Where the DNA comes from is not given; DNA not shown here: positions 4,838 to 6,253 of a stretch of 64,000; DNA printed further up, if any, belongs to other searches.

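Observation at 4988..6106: Low-GC ORFan wedged inside the leucine operon; candidate single-gene defence/Abi-like insertion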

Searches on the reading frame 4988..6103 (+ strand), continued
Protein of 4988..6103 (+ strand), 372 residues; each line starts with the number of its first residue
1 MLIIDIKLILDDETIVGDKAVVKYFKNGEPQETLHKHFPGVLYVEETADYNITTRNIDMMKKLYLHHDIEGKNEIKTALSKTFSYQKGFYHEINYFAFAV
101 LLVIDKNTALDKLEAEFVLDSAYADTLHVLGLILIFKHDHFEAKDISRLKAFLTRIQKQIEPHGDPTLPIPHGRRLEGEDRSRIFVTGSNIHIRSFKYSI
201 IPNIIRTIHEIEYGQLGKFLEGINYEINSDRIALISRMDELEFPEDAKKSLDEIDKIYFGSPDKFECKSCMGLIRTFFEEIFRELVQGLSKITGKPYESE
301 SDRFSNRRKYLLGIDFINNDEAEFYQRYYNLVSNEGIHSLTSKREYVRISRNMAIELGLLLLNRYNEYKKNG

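Call 87: fold_search(model_id=the predicted structure, library=viral)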
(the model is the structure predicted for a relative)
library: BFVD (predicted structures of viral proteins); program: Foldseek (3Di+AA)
matches with E <= 10: 127; with E <= 0.001: 0
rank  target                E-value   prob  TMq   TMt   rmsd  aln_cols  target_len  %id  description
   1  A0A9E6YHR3            7.0e-02  0.16  0.15  0.08  22.8       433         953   13  (no name in the UniProt tables at hand)
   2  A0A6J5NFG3            1.2e-01  0.16  0.11  0.10  26.1       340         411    8  Acyltransferase [uncultured Caudovirales phage]
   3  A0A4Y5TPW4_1          2.3e-01  0.18  0.15  0.06  21.5       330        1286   14  (no name in the UniProt tables at hand)
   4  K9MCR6                4.9e-01  0.12  0.15  0.17  24.3       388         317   12  (no name in the UniProt tables at hand)
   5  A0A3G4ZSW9            6.2e-01  0.08  0.14  0.11  22.2       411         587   12  Uncharacterized protein [Edafosvirus sp.]
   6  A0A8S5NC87            6.7e-01  0.90  0.25  0.42   6.4       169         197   13  Uncharacterized protein [Siphoviridae sp. ctwWa4]
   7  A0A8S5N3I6            6.7e-01  0.08  0.14  0.09  22.8       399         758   11  Uncharacterized protein (Fragment) [Myoviridae sp. ct96L1]
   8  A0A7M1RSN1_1          9.6e-01  0.06  0.14  0.08  22.5       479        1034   12  Uncharacterized protein [uncultured phage cr124_1]
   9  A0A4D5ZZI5            1.1e+00  0.09  0.15  0.15  22.5       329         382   10  (no name in the UniProt tables at hand)
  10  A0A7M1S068            1.2e+00  0.14  0.16  0.12  12.4       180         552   14  TROVE domain-containing protein [uncultured phage cr111_1]
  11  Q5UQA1                1.3e+00  0.10  0.16  0.16  19.4       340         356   10  Uncharacterized protein R535 [Acanthamoeba polyphaga mimivirus]
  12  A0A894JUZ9            1.4e+00  0.07  0.14  0.14  23.7       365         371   11  (no name in the UniProt tables at hand)
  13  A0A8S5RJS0            1.4e+00  0.06  0.14  0.14  23.0       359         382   12  Uncharacterized protein (Fragment) [virus sp. ctHG14]
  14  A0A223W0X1            1.7e+00  0.69  0.21  0.44   7.1       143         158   15  Uncharacterized protein [Agrobacterium phage Atu_ph08]
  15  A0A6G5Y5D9            1.7e+00  0.05  0.13  0.09  25.8       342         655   12  (no name in the UniProt tables at hand)
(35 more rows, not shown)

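Call 110: search_protein_families(library=ncbifam, alignment_id=A3, max_evalue=0.1)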
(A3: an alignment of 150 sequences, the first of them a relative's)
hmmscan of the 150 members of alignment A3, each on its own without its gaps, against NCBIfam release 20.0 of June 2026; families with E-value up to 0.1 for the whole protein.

A. member 1, P0001 (372 aa): 1 family
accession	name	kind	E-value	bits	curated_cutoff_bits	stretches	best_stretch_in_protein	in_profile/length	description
TIGR02263.1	benz_CoA_red_C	equivalog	0.097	11.6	421.15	0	191-306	65-168/380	benzoyl-CoA reductase subunit C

B. families by the number of members that match (of 150 scanned): 55 families (the first 25 are shown)
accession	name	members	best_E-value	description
NF038132.1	PEP_NF038132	2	0.0043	NF038132 family protein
NF002196.0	PRK01060.1-1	1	1.9e-05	deoxyribonuclease IV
TIGR04368.1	Glu_2_3_NH3_mut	1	0.0038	glutamate 2,3-aminomutase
NF000061.1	linco_LnuP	1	0.0038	lincosamide nucleotidyltransferase Lnu(P)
NF053782.1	ChlnTransRegdde3219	1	0.0064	choline utilization transcriptional activator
NF047368.1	collar_FlbB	1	0.0068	periplasmic-type flagellar collar protein FlbB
NF041752.4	sbcc_Bac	1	0.0074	exonuclease subunit SbcC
NF033729.0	borfam54_2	1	0.0074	complement regulator-acquiring protein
NF011464.0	PRK14879.1-7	1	0.01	Kae1-associated kinase Bud32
TIGR00713.1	hemL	1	0.011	glutamate-1-semialdehyde 2,1-aminomutase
NF045650.1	CD1247_Nterm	1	0.011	CD1247 N-terminal domain-containing protein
TIGR03245.1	arg_AOST_alph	1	0.013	arginine/ornithine succinyltransferase subunit alpha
NF045651.1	blaMUN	1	0.013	MUN family extended-spectrum class A beta-lactamase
NF041107.1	RQC_minor_1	1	0.014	RQC-minor-1 family DNA-binding protein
NF002886.0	PRK03355.1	1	0.015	glycerol-3-phosphate 1-O-acyltransferase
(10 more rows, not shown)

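Call 111: search_protein_families(library=phrogs, alignment_id=A3, max_evalue=0.1)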
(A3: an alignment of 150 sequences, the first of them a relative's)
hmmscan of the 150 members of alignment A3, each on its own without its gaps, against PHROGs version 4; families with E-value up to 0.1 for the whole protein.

A. member 1, P0001 (372 aa): 0 families

B. families by the number of members that match (of 150 scanned): 52 families (the first 25 are shown)
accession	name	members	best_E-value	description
phrog_34076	-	2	0.00034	-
phrog_5059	-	1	7.3e-21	-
phrog_18672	-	1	0.00026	-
phrog_3999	-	1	0.00087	-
phrog_33360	-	1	0.0011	tail length tape measure protein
phrog_1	-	1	0.0015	integrase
phrog_25987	-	1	0.0059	-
phrog_20714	-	1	0.007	-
phrog_15002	-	1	0.0097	-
phrog_19723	-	1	0.013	-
phrog_26473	-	1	0.014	-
phrog_14233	-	1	0.015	-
phrog_12139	-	1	0.018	-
phrog_9120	-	1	0.018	-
phrog_2351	-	1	0.019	-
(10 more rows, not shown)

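Call 112: search_protein_families(library=padloc, alignment_id=A3, max_evalue=0.1)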
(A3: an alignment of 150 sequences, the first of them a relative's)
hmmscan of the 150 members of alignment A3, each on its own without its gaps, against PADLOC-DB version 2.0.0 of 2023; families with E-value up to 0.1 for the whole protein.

A. member 1, P0001 (372 aa): 0 families

B. families by the number of members that match (of 150 scanned): 20 families
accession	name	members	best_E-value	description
PDLC04539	PDC-M24B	1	2.5e-39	-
PDLC01839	CARF2--CARF_HEPN_CARF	1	0.0015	-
PDLC01866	CARF3--CARF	1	0.0076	-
PDLC01086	C3a186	1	0.0077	"C-3?,4? desaturase"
PDLC01316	Cas6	1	0.01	"CAS-I,CAS-II,CAS-III,CAS-IV,CAS-V,CAS-VI; crRNAmaturation"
PDLC01659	Csx20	1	0.011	"CAS-I,CAS-III; associated"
PDLC00026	DruM2|DruM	1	0.022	DNA cytosine methylase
PDLC04408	PDC-M09B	1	0.023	-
PDLC04380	PDC-M05B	1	0.023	-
PDLC03272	MTase_II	1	0.024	Type II methyltransferase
PDLC00062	GajA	1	0.025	AAA ATPase domain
PDLC01439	typeIV_DinG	1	0.026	CAS-IV-A; associated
PDLC01435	Csm3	1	0.028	"CAS-III-A,CAS-III-D; effector_G7"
PDLC03841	LeoBC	1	0.038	-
PDLC02822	DpdC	1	0.045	DpdC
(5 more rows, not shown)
